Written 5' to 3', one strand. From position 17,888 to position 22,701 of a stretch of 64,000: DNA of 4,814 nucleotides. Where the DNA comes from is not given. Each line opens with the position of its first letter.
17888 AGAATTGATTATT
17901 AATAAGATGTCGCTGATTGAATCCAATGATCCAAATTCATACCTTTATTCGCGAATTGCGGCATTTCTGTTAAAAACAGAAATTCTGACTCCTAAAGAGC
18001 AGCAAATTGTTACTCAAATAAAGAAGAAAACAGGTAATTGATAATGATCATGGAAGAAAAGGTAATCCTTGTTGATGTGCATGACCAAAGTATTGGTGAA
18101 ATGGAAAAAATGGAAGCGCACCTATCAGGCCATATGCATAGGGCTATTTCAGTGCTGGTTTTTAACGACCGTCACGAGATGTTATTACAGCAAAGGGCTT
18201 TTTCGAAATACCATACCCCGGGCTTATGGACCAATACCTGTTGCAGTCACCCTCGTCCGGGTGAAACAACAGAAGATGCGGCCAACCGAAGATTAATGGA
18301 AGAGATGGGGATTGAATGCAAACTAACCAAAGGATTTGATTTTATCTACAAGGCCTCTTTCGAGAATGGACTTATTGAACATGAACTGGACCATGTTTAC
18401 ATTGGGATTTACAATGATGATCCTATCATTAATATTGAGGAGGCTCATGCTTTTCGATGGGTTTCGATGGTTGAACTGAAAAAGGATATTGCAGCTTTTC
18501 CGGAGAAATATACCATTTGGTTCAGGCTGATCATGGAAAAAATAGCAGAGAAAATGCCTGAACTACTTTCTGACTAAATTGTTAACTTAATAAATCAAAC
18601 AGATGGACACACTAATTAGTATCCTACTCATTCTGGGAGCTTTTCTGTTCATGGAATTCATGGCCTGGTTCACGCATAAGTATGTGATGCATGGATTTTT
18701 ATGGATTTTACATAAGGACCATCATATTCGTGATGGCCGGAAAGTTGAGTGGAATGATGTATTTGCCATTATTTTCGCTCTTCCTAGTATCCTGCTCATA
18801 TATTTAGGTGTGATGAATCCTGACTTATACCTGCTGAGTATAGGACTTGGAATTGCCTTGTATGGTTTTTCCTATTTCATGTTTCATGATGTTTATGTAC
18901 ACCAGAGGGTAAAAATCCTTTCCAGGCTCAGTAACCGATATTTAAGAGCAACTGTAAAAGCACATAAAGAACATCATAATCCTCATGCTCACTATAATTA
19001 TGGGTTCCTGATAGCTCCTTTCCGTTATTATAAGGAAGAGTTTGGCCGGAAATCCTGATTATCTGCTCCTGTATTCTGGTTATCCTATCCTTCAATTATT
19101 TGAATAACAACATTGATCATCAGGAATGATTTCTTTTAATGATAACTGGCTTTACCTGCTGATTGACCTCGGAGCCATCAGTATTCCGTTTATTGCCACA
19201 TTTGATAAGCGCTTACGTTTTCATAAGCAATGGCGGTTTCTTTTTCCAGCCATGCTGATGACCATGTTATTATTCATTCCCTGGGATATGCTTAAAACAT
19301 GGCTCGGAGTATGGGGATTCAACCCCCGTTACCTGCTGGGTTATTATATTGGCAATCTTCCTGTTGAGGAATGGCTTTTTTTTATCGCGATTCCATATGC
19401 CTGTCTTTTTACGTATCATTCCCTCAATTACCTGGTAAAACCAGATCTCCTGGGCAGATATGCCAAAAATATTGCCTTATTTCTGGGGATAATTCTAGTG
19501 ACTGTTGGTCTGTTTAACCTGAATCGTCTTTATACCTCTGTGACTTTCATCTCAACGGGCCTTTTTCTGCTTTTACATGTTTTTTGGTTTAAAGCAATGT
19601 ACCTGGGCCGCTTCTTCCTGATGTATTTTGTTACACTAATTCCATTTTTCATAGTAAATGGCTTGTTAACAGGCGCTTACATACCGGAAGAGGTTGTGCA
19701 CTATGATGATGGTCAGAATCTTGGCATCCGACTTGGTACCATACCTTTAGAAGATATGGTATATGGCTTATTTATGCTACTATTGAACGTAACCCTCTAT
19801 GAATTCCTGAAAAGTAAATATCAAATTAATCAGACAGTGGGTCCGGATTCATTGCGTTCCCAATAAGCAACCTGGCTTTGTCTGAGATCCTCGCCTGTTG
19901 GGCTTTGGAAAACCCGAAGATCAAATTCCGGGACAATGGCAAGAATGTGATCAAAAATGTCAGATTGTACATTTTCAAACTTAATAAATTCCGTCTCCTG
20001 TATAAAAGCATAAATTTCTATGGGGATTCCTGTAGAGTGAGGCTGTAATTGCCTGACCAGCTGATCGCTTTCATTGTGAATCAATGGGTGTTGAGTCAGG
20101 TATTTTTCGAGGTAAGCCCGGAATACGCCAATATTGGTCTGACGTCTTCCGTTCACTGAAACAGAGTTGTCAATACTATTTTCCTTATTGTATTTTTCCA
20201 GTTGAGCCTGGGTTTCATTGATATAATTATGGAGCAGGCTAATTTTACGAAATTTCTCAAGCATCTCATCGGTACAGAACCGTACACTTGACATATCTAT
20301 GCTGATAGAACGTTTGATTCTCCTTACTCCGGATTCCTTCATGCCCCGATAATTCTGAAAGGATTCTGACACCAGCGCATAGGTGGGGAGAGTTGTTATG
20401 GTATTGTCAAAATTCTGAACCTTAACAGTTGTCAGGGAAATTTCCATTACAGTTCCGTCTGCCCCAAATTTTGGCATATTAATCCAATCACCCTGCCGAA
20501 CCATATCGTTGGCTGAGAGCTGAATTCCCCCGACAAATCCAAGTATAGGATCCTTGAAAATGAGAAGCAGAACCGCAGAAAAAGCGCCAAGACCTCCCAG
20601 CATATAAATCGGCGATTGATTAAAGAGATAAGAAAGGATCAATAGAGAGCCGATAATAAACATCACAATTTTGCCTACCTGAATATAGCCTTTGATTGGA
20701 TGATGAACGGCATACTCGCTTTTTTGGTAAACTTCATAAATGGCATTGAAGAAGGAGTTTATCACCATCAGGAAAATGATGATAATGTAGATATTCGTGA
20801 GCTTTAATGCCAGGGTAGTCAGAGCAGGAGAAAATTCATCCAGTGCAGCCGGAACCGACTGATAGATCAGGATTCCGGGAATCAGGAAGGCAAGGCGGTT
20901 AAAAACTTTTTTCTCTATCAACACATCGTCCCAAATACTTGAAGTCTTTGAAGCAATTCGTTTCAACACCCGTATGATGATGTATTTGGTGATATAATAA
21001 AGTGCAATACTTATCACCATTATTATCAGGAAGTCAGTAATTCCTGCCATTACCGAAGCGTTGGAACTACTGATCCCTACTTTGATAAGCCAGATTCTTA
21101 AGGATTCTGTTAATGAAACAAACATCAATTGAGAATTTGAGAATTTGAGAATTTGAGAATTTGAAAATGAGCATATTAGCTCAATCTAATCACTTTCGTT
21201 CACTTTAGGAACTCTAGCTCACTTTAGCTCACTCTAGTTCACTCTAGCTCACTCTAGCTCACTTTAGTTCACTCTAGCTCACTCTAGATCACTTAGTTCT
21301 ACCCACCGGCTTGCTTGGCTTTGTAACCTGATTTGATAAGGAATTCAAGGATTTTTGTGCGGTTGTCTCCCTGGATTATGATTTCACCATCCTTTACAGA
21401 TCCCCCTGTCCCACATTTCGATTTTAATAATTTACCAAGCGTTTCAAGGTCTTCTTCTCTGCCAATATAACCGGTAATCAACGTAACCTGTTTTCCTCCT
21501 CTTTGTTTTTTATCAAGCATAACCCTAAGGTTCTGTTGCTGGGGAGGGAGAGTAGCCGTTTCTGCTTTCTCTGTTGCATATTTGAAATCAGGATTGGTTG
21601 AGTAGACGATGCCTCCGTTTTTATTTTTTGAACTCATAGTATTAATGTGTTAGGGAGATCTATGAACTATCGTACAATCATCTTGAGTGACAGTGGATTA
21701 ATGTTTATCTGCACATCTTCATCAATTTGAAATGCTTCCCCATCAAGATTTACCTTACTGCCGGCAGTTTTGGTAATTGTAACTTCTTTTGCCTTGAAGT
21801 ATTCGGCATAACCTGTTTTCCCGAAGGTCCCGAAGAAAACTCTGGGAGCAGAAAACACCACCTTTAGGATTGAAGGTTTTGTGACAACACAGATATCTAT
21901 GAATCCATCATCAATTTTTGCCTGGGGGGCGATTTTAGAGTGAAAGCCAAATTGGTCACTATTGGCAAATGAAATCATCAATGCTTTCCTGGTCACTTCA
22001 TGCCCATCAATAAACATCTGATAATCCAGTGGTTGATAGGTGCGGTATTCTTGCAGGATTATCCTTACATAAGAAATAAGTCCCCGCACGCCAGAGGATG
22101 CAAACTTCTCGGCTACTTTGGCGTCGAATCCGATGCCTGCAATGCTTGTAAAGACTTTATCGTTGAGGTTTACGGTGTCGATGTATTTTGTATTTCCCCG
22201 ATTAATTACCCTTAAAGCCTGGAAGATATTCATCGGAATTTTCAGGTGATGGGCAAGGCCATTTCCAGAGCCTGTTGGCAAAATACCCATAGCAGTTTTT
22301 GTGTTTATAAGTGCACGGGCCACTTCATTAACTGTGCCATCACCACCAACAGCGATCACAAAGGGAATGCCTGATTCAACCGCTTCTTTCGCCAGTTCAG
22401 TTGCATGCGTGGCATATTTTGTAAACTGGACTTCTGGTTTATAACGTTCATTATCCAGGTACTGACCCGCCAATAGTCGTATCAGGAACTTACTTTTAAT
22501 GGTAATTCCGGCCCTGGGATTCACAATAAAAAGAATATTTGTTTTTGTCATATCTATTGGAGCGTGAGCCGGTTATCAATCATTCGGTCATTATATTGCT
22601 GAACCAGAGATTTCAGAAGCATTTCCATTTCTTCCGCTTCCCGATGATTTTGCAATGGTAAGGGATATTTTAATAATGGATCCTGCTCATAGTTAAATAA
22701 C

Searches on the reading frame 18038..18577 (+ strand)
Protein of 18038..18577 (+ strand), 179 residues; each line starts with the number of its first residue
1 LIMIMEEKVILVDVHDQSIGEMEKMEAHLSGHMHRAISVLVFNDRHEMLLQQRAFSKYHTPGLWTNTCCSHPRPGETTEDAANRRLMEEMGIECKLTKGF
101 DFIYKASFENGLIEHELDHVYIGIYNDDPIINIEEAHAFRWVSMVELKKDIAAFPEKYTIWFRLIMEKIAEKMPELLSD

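Call 41: search_protein_families(library=pfam, proteins=[window:18038-18577:+], max_evalue=0.001)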
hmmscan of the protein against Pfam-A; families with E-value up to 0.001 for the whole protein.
window:18038-18577:+ (179 aa): 1 family
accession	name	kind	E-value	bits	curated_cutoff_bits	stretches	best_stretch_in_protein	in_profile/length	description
PF00293.34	NUDIX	-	3e-21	76.3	21.1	1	34-162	3-134/134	NUDIX domain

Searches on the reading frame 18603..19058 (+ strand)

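Call 42: search_protein_families(library=pfam, proteins=[window:18603-19058:+], max_evalue=0.001)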
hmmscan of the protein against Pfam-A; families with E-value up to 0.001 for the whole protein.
window:18603-19058:+ (151 aa): 1 family
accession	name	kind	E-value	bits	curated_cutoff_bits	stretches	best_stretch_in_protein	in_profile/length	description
PF04116.19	FA_hydroxylase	-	3.4e-12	47.4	31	1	11-136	2-122/132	Fatty acid hydroxylase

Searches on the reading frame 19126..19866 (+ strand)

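Call 42: search_protein_families(library=pfam, proteins=[window:19126-19866:+], max_evalue=0.001)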
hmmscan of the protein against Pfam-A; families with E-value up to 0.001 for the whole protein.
window:19126-19866:+ (246 aa): 1 family
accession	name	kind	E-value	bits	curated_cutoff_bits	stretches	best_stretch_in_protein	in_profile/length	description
PF18916.5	Lycopene_cyc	-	2.9e-40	137.2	27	2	133-228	1-92/92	Lycopene cyclase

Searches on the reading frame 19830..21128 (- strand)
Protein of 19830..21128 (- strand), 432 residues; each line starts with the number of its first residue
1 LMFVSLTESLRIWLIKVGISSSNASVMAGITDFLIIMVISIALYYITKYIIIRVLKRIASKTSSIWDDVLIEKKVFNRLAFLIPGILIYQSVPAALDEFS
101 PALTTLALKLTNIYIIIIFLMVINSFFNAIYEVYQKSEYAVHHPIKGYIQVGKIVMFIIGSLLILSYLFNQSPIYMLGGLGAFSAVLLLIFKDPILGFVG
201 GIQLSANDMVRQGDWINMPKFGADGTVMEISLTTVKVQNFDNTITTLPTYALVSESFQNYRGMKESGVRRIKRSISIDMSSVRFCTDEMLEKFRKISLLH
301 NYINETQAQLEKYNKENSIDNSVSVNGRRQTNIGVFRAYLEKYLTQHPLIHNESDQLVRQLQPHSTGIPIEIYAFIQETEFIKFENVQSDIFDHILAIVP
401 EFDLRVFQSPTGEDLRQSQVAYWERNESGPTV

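Call 42: search_protein_families(library=pfam, proteins=[window:19830-21128:-], max_evalue=0.001)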
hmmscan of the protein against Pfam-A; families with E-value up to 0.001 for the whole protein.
window:19830-21128:- (432 aa): 2 families
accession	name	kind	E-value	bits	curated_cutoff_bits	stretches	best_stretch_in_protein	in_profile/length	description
PF00924.24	MS_channel_2nd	-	1e-15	58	20.2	1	193-261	1-67/68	Mechanosensitive ion channel, beta-domain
PF21082.3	MS_channel_3rd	-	3.6e-05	24.5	21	1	338-403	21-85/88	Mechanosensitive ion channel MscS, C-terminal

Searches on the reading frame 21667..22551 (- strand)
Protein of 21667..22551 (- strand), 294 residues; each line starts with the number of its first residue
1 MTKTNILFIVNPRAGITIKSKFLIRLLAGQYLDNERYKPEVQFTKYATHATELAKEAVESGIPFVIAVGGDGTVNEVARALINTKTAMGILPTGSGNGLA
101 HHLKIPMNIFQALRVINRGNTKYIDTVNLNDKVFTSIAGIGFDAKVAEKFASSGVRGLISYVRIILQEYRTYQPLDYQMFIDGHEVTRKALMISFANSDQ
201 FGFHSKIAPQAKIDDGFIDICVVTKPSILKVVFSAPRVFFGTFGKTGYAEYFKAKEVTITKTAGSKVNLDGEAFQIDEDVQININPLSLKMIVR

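Call 42: search_protein_families(library=pfam, proteins=[window:21667-22551:-], max_evalue=0.001)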
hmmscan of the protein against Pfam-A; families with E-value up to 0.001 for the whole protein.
window:21667-22551:- (294 aa): 3 families
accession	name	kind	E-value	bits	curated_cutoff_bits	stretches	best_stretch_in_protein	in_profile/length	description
PF00781.29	DAGK_cat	-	9.8e-29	99.9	23.6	1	6-128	2-124/125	Diacylglycerol kinase catalytic domain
PF19279.4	YegS_C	-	4.5e-26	91.9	27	1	139-292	4-157/158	YegS C-terminal NAD kinase beta sandwich-like domain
PF01513.26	NAD_kinase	-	5.8e-05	23.8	25.5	1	36-83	47-94/130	ATP-NAD kinase N-terminal domain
